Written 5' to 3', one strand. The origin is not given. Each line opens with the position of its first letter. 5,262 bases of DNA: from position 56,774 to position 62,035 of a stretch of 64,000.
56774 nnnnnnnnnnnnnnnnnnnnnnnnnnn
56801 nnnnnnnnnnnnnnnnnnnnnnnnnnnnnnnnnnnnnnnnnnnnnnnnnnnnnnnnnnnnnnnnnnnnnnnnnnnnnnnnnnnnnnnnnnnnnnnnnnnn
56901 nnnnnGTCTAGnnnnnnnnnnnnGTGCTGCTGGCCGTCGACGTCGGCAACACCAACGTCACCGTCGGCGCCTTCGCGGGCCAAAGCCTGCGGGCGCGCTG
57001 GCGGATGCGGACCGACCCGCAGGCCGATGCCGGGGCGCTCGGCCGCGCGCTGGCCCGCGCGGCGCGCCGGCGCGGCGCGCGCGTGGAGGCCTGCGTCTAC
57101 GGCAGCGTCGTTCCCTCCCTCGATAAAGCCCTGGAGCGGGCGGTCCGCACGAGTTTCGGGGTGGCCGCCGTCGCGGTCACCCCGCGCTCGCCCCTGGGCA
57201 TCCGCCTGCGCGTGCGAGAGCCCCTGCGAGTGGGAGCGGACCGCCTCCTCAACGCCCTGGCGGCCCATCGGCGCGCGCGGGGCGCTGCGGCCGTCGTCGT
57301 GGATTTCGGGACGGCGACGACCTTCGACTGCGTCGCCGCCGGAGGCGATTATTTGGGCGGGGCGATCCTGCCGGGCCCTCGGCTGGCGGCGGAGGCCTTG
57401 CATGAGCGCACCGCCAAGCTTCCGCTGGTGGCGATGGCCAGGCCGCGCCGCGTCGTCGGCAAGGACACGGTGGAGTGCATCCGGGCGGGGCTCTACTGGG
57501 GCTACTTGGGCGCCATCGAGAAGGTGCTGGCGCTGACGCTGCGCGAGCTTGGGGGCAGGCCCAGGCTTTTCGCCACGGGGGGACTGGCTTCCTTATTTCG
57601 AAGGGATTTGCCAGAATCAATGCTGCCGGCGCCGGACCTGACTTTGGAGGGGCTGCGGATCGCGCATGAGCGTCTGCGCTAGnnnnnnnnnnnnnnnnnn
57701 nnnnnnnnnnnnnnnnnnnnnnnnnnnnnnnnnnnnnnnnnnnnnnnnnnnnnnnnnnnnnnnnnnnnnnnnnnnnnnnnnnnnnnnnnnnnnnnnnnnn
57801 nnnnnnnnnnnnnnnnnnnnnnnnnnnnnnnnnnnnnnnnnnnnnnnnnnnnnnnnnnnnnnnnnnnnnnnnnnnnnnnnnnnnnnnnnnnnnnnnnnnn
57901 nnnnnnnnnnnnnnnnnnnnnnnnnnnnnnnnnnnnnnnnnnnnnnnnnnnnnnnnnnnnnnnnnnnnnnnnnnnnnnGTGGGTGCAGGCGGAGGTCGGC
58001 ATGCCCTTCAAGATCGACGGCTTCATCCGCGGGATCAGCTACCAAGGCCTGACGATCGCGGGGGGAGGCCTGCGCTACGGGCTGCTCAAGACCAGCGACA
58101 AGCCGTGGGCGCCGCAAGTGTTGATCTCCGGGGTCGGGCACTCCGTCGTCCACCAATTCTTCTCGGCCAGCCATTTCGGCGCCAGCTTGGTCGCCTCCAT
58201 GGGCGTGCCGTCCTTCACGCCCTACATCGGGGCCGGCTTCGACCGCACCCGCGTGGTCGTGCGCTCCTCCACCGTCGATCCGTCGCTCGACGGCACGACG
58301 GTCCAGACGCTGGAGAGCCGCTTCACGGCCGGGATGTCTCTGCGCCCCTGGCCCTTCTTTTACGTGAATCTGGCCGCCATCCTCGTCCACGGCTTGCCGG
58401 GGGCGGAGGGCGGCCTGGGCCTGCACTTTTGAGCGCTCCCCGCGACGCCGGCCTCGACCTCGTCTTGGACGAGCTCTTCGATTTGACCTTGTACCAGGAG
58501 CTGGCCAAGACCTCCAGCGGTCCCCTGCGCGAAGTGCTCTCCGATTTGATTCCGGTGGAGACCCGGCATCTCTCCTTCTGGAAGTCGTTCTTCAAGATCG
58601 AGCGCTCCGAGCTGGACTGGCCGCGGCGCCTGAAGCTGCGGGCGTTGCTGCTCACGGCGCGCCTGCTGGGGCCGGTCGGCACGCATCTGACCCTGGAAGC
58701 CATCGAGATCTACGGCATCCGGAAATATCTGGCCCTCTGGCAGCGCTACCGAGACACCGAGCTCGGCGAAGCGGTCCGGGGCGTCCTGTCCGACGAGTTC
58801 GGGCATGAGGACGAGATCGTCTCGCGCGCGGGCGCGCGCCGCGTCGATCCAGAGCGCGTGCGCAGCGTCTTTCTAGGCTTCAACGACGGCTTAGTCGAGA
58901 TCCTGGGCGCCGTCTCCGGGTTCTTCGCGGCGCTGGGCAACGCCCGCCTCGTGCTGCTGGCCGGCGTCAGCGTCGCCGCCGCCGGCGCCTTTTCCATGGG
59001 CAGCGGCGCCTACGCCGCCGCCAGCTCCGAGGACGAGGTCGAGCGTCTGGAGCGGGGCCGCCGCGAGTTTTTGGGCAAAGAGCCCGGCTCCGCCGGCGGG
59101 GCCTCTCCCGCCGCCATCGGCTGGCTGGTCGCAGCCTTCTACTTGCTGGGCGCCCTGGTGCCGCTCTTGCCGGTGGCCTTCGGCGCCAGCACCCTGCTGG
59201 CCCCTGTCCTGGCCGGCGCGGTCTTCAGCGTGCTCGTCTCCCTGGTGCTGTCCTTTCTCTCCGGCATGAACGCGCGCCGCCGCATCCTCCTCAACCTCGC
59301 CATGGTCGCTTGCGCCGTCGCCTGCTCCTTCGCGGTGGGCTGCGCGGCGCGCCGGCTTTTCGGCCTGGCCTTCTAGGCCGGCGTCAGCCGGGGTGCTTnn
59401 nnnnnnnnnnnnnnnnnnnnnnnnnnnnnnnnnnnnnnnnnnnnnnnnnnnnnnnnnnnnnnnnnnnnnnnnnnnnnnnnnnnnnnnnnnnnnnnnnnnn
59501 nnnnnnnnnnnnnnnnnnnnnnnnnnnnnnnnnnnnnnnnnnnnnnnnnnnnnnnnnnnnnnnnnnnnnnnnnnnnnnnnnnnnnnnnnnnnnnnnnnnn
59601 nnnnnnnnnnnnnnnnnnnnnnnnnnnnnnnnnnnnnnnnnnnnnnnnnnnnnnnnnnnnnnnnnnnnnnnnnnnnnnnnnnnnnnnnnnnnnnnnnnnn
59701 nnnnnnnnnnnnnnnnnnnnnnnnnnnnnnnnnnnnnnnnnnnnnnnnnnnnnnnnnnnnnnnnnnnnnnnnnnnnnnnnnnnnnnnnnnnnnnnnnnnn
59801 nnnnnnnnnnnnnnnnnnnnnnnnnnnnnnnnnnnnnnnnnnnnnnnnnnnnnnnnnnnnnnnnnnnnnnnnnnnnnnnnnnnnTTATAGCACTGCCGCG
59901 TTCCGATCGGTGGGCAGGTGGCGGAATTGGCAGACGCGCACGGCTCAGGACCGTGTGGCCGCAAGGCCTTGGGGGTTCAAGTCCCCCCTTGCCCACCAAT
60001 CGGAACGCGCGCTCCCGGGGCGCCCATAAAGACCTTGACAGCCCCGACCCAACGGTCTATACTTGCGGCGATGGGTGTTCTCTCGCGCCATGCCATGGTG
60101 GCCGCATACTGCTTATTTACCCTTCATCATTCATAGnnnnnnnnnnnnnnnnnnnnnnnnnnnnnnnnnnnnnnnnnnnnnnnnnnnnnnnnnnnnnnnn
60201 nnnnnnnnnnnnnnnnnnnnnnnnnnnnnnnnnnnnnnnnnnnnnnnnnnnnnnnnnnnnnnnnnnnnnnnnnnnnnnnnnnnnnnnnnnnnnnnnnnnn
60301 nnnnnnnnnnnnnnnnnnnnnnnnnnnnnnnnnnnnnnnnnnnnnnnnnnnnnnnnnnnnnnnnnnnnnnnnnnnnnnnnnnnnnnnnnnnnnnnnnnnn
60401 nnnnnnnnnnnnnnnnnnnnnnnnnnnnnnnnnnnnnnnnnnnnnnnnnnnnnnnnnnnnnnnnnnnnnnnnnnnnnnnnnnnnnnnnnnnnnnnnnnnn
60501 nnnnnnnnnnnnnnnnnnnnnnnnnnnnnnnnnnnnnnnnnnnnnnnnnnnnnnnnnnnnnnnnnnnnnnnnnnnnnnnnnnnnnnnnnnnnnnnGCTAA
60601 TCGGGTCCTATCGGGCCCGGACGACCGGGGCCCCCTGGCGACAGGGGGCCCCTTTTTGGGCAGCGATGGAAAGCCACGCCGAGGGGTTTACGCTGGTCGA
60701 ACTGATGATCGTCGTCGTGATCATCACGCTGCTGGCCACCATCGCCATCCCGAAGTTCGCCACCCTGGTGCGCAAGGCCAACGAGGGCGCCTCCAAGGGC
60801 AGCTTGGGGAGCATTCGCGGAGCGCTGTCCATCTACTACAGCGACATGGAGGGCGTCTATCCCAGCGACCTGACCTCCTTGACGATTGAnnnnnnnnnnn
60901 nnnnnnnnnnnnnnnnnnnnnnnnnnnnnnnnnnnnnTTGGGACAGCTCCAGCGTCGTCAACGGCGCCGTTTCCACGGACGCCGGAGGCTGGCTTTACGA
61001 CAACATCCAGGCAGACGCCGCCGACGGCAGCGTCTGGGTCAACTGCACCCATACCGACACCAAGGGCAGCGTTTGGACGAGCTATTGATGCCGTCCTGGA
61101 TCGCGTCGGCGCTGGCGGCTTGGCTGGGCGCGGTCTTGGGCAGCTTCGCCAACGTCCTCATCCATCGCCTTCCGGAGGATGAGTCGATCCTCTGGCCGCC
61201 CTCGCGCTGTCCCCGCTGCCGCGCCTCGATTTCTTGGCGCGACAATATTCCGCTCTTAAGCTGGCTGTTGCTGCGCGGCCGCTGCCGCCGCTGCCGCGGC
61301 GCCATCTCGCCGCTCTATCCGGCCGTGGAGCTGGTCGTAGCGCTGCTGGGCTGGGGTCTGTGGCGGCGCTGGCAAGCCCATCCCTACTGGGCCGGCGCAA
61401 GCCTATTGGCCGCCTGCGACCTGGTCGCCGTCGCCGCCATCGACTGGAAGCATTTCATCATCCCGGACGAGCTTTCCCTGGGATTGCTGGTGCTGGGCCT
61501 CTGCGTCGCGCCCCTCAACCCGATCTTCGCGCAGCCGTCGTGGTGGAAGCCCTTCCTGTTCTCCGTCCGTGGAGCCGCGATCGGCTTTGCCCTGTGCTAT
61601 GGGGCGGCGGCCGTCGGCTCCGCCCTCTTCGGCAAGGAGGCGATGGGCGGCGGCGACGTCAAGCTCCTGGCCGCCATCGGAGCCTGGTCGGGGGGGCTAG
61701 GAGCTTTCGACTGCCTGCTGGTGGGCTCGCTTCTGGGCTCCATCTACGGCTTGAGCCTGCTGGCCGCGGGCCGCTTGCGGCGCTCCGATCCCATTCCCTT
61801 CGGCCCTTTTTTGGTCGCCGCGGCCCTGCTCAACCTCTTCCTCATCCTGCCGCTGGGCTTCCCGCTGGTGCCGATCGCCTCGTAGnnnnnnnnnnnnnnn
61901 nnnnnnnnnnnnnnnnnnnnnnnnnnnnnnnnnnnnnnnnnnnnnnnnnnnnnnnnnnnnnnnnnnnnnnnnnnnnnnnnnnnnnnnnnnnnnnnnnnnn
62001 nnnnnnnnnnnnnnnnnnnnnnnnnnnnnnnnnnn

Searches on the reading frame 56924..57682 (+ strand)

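Call 40: search_protein_families(library=pfam, proteins=[window:56924-57682:+], max_evalue=0.0001)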
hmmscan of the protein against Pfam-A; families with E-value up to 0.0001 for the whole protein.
window:56924-57682:+ (252 aa): 1 family
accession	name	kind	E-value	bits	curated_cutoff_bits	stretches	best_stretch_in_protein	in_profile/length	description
PF03309.20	Pan_kinase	-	4.1e-65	219.9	24.7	1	2-202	1-203/205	Type III pantothenate kinase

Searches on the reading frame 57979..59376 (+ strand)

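Call 40: search_protein_families(library=pfam, proteins=[window:57979-59376:+], max_evalue=0.0001)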
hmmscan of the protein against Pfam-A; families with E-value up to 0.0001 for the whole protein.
window:57979-59376:+ (465 aa): 1 family
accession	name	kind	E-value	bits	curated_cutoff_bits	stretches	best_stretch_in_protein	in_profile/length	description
PF01988.24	VIT1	-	1.5e-19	71.1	28.1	1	294-362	1-70/214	VIT family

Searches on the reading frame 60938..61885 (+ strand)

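Call 40: search_protein_families(library=pfam, proteins=[window:60938-61885:+], max_evalue=0.0001)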
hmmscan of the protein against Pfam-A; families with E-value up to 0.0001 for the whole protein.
window:60938-61885:+ (315 aa): 2 families
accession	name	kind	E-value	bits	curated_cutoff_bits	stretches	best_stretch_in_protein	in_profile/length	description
PF06750.18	A24_N_bact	-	5.5e-32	110.1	23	1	63-141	2-80/84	Bacterial Peptidase A24 N-terminal domain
PF01478.23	Peptidase_A24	-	2e-19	70.4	26.5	1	158-272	3-104/104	Type IV leader peptidase family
